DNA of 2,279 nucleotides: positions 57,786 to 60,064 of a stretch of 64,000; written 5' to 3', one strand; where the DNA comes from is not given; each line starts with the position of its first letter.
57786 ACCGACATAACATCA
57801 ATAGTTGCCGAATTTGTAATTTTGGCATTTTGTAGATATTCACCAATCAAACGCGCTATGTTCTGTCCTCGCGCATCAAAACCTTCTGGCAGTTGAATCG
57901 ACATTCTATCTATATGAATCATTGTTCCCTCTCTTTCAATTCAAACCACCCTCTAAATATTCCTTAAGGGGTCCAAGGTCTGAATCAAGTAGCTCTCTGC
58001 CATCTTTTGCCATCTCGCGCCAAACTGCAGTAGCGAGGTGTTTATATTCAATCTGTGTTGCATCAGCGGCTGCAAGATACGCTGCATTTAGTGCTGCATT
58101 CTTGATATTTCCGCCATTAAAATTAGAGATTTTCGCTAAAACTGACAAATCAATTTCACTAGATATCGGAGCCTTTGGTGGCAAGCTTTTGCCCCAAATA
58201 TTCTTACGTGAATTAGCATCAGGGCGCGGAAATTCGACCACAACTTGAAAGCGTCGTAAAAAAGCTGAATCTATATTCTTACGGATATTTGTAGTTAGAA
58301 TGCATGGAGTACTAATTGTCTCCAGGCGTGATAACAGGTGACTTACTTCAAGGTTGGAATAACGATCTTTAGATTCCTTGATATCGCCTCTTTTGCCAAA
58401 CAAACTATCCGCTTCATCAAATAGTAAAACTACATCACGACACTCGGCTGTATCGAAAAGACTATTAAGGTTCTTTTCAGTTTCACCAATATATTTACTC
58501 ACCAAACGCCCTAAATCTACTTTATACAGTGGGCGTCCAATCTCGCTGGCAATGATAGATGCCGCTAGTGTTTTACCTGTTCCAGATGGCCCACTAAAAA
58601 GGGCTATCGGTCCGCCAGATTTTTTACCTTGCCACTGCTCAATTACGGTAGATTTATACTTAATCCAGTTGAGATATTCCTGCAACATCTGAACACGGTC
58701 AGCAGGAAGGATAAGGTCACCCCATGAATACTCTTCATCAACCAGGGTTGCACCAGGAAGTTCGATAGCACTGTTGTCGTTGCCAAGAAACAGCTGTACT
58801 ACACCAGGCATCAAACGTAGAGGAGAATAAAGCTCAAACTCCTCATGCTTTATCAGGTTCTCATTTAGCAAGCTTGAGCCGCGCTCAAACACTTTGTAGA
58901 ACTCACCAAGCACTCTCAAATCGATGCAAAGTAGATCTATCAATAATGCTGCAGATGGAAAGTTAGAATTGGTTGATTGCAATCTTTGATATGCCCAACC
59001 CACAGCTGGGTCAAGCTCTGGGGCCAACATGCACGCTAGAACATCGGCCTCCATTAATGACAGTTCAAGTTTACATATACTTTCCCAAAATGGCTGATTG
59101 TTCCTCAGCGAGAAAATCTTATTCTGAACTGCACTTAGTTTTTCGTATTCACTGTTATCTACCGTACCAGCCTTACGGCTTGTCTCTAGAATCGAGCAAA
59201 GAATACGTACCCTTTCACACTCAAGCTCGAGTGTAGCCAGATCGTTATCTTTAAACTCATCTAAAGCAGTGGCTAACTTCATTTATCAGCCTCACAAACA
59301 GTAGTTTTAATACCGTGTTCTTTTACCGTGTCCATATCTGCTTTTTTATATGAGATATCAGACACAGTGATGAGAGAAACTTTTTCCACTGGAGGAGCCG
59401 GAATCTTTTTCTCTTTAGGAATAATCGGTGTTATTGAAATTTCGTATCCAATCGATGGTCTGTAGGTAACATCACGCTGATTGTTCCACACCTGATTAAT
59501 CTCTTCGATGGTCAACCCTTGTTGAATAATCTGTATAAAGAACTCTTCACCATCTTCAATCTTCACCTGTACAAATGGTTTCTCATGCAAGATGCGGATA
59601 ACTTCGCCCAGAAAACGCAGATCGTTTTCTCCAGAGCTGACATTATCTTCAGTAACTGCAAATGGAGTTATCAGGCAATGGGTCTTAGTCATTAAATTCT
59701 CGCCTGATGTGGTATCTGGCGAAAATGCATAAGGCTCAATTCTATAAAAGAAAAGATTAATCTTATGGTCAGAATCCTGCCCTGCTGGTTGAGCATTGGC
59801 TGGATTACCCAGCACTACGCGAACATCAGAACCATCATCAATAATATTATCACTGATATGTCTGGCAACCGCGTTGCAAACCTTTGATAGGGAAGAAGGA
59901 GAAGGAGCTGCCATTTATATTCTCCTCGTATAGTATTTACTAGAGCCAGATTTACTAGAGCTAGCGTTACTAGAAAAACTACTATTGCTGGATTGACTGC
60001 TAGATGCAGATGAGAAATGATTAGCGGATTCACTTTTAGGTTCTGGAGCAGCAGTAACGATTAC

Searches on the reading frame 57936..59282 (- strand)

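Call 72: search_protein_families(library=pfam, proteins=[window:57936-59282:-], max_evalue=0.00001)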
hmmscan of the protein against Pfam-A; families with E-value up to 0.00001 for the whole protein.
window:57936-59282:- (448 aa): 2 families
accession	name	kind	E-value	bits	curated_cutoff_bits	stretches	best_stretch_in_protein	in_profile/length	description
PF00004.35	AAA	-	2.9e-27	96.1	21.2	1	228-352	2-130/131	ATPase family associated with various cellular activities (AAA)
PF22977.2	WHD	-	2.6e-09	37.5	27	1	72-148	105-183/221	Winged helix domain, variant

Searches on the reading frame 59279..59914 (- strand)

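Call 72: search_protein_families(library=pfam, proteins=[window:59279-59914:-], max_evalue=0.00001)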
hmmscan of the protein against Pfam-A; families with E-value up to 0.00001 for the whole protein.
window:59279-59914:- (211 aa): 1 family
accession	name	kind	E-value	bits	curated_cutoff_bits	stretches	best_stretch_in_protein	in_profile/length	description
PF14065.11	Pvc16_N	-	7.7e-20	71.8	27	1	12-177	2-179/180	Pvc16 N-terminal domain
